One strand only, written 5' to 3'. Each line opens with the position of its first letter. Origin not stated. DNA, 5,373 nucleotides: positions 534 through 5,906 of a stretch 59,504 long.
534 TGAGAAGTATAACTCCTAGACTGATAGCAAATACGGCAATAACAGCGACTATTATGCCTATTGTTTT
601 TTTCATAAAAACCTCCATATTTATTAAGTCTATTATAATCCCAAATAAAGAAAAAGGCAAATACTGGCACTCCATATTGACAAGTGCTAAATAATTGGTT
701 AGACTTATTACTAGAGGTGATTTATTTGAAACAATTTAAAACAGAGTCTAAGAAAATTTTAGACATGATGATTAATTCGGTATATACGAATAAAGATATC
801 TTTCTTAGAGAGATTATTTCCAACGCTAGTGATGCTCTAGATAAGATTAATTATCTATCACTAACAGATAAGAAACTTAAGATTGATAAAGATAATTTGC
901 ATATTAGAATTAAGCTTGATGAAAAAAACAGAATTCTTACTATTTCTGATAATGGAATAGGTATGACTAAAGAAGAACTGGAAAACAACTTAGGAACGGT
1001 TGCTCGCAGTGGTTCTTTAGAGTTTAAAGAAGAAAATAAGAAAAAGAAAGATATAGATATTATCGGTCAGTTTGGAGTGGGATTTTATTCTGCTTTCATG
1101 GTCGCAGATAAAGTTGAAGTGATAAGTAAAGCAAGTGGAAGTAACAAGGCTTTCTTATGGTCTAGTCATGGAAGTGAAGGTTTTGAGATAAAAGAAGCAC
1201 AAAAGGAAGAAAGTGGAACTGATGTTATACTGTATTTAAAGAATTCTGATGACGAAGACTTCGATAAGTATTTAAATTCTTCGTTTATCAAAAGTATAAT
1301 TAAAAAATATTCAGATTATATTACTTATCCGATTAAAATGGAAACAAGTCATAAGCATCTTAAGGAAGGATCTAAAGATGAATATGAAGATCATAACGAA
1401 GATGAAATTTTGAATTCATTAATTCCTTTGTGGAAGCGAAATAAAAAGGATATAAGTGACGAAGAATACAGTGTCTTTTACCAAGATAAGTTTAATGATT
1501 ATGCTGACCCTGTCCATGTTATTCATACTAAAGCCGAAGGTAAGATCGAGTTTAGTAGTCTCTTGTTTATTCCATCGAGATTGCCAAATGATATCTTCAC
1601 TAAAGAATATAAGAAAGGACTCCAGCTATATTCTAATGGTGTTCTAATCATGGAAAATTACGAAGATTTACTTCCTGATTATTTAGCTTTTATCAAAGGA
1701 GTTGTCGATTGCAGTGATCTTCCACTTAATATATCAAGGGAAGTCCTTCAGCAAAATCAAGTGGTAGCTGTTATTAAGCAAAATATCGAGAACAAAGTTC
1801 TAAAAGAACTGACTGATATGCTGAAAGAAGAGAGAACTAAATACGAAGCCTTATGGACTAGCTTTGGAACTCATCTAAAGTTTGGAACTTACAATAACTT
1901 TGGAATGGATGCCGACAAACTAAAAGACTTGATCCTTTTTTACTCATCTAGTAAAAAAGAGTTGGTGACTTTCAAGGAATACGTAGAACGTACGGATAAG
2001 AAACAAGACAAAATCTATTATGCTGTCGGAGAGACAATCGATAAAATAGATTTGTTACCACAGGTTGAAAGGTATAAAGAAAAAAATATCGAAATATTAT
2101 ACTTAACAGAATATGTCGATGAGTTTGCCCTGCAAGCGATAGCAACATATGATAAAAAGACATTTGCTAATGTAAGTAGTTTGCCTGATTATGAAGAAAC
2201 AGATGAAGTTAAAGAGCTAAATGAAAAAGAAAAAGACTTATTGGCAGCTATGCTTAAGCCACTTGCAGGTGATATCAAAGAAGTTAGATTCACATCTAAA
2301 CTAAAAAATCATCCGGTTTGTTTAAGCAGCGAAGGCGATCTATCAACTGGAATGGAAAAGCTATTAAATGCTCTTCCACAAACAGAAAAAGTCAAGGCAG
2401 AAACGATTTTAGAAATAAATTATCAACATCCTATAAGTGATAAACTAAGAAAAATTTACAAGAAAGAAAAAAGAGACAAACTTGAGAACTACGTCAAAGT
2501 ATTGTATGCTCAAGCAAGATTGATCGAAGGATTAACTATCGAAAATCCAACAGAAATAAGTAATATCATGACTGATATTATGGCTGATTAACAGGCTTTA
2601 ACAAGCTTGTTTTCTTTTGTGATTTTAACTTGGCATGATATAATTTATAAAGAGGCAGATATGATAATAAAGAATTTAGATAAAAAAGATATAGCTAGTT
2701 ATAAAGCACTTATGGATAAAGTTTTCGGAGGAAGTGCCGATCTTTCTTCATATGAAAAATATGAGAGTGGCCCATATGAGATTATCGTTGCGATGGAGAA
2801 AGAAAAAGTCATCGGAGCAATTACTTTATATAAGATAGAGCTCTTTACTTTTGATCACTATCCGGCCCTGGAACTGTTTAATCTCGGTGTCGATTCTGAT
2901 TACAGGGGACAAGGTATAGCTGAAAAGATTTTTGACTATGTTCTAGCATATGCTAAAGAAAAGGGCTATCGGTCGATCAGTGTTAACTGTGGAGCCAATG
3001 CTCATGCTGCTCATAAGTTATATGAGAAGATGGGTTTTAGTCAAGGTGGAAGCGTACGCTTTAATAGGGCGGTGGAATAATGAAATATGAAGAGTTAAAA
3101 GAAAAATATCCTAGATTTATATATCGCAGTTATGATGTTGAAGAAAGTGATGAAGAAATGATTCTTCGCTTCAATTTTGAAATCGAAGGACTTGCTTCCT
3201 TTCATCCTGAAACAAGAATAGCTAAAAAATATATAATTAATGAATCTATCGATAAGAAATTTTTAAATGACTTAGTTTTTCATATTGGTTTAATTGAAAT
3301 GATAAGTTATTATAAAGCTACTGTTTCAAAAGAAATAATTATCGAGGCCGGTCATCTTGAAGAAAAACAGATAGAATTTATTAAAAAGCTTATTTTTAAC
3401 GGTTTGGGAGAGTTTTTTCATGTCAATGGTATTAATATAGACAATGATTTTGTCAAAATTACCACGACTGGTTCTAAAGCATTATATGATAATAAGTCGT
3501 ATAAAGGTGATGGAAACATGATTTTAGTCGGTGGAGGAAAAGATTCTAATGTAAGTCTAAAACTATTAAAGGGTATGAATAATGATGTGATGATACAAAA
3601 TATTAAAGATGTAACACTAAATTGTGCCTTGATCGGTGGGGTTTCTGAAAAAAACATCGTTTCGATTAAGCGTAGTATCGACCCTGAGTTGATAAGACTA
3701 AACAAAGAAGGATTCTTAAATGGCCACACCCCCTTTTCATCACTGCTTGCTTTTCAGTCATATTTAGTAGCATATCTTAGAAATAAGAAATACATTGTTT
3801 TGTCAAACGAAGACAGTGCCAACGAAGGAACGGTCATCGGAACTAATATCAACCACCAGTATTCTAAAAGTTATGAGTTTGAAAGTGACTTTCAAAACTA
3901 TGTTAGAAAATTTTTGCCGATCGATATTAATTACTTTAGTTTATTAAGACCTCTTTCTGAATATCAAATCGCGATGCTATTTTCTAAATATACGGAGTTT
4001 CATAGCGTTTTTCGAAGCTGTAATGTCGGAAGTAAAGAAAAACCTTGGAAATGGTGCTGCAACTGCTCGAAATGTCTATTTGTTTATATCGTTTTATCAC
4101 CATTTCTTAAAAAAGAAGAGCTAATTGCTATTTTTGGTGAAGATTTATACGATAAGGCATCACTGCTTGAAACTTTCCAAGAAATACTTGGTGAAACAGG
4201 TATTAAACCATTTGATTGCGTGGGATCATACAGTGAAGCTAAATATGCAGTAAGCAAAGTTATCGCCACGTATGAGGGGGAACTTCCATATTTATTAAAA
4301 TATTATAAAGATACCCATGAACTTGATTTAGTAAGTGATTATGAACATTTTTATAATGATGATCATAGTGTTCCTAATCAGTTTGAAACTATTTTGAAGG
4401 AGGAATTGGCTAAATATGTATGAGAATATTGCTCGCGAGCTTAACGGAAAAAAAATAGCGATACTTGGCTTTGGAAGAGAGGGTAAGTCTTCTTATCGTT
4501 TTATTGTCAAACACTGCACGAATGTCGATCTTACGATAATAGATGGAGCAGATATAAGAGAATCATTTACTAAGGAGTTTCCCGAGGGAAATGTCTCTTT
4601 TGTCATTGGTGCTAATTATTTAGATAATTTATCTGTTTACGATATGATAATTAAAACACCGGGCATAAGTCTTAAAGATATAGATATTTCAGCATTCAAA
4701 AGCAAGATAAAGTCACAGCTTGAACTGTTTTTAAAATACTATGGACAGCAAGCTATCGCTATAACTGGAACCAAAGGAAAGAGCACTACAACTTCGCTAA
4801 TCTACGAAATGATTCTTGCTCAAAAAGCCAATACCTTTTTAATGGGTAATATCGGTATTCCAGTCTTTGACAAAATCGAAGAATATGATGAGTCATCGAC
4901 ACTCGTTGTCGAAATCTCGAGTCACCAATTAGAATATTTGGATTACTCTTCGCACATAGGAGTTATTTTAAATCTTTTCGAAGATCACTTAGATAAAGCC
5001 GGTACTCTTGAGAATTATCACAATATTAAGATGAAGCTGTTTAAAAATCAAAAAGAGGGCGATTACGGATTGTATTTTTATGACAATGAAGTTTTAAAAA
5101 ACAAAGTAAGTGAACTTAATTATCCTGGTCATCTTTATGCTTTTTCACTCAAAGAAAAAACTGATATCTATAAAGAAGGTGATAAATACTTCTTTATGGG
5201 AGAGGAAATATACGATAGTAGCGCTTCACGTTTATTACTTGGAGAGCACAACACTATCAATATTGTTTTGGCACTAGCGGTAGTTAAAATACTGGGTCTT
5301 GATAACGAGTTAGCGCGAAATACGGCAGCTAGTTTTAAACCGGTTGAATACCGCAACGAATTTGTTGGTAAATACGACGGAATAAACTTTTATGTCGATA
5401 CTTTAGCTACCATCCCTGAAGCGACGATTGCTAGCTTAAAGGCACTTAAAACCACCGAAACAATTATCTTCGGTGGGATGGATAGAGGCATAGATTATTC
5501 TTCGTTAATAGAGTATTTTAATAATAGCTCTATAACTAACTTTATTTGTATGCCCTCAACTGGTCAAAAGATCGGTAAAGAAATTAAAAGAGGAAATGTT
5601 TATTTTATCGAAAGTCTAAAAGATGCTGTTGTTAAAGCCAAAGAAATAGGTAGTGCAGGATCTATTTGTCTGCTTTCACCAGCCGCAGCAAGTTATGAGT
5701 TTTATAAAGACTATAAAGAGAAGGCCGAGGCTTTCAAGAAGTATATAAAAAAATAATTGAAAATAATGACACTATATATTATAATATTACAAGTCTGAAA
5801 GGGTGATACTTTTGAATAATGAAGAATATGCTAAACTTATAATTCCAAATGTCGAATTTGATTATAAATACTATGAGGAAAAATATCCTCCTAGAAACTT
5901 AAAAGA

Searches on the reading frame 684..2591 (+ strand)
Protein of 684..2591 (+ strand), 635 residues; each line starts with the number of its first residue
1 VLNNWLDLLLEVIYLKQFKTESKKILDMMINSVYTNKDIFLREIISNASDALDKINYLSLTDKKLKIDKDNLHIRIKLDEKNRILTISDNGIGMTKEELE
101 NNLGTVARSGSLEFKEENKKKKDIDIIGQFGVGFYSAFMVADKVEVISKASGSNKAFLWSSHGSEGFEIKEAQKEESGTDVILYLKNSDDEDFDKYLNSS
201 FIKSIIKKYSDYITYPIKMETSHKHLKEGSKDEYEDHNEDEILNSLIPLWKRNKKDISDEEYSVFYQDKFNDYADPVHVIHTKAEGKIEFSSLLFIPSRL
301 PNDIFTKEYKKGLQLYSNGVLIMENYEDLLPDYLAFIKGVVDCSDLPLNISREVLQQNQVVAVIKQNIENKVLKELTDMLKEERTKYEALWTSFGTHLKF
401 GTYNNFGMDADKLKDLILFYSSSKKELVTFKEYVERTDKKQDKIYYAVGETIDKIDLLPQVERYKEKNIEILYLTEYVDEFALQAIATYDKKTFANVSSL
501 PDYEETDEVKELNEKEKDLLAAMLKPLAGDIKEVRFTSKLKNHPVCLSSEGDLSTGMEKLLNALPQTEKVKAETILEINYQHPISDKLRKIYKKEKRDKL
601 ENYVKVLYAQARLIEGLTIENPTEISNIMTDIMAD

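Call 45: search_protein_families(library=pfam, proteins=[window:684-2591:+], max_evalue=0.001)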
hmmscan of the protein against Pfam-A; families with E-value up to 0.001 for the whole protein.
window:684-2591:+ (635 aa): 4 families
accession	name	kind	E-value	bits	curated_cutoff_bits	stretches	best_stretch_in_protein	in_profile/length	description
PF00183.23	HSP90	-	1.1e-106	358.3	24.4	2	228-633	67-486/518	Hsp90 protein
PF13589.12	HATPase_c_3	-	2.3e-11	44.3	25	1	42-162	8-106/137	Histidine kinase-, DNA gyrase B-, and HSP90-like ATPase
PF02518.31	HATPase_c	-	2.1e-07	31.8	26.4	1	39-186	4-108/111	Histidine kinase-, DNA gyrase B-, and HSP90-like ATPase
PF25794.1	SACS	-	0.00069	19.9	32.8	0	32-162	13-130/247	Sacsin domain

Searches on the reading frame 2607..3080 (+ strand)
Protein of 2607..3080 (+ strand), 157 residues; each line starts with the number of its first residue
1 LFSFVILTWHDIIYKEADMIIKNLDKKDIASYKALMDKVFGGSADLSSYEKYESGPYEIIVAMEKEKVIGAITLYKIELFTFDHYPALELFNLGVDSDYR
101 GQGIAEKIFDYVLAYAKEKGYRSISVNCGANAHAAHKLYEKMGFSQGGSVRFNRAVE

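Call 45: search_protein_families(library=pfam, proteins=[window:2607-3080:+], max_evalue=0.001)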
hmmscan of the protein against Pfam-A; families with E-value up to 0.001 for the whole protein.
window:2607-3080:+ (157 aa): 8 families
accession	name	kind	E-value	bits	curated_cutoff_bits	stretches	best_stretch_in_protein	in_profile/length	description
PF00583.31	Acetyltransf_1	-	1.9e-18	67.3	20.7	1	47-144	20-116/116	Acetyltransferase (GNAT) family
PF13508.13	Acetyltransf_7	-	5.2e-15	56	27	1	57-145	3-83/84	Acetyltransferase (GNAT) domain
PF13673.13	Acetyltransf_10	-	3.4e-14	53.4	23.6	1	49-150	23-113/128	Acetyltransferase (GNAT) domain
PF13527.13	Acetyltransf_9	-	3.9e-11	43.5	25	1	21-146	2-126/127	Acetyltransferase (GNAT) domain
PF13302.13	Acetyltransf_3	-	6.1e-07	30.7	25.4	1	52-144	49-137/138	Acetyltransferase (GNAT) domain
PF17013.11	Acetyltransf_15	-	1e-06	28.7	35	1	32-148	12-140/210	Putative acetyl-transferase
PF14542.12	Acetyltransf_CG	-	4e-05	24.1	30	1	88-128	25-64/80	GCN5-related N-acetyl-transferase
PF13420.13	Acetyltransf_4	-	4.5e-05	24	24.3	1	58-150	49-140/155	Acetyltransferase (GNAT) domain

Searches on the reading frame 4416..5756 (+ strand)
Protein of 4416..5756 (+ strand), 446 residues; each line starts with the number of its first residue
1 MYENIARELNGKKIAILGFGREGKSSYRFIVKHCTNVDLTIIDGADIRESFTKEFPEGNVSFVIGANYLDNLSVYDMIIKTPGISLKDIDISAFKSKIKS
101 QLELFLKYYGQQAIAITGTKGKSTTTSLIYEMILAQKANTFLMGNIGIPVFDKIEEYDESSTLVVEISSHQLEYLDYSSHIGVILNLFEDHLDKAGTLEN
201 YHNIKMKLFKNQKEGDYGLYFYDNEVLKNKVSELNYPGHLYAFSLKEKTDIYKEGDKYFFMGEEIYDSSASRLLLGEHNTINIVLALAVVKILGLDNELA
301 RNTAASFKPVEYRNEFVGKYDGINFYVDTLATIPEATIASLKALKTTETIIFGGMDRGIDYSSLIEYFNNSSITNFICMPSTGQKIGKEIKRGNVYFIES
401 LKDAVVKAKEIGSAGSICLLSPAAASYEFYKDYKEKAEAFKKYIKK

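Call 45: search_protein_families(library=pfam, proteins=[window:4416-5756:+], max_evalue=0.001)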
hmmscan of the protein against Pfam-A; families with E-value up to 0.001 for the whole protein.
window:4416-5756:+ (446 aa): 3 families
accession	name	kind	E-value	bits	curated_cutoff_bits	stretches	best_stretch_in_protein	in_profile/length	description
PF08245.18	Mur_ligase_M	-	3.2e-28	99.5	24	1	116-290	1-200/200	Mur ligase middle domain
PF02875.26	Mur_ligase_C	-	1.1e-08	36.3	28.4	1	313-423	2-126/127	Mur ligase, glutamate ligase domain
PF21799.2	MurD-like_N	-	1.6e-06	28.7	27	1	12-94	1-79/88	Mur ligase MurD-like, N-terminal domain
